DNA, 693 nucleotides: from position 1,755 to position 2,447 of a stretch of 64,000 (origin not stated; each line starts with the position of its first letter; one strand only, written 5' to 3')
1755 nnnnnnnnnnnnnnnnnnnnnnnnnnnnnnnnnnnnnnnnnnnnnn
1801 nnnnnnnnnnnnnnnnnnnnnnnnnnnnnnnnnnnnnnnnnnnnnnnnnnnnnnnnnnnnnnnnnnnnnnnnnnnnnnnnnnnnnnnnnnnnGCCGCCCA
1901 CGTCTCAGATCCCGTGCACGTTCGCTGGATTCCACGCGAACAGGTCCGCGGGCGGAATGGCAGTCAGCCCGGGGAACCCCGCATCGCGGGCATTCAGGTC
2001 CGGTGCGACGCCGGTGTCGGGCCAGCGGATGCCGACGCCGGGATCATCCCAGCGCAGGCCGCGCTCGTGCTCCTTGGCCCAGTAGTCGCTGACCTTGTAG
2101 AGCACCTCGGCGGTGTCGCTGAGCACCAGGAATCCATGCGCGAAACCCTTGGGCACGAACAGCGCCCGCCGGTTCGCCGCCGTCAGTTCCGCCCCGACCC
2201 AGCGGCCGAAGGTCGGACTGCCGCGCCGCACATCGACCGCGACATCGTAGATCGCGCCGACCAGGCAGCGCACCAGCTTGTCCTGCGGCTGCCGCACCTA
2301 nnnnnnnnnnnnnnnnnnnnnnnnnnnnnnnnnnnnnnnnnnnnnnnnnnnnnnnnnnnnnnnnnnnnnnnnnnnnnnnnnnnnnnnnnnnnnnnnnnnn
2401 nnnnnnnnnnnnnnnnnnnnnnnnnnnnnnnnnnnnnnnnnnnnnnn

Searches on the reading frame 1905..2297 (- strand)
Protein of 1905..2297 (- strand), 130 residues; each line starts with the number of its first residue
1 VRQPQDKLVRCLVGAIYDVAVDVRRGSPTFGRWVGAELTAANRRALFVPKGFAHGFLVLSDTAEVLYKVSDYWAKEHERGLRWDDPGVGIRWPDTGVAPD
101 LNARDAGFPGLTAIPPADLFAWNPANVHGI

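Call 27: search_protein_families(library=pfam, proteins=[window:1905-2297:-])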
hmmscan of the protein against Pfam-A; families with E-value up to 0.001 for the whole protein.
window:1905-2297:- (130 aa): 1 family
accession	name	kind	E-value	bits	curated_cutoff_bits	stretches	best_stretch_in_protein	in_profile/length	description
PF00908.23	dTDP_sugar_isom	-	6.4e-43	146.8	27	1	3-111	63-166/168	dTDP-4-dehydrorhamnose 3,5-epimerase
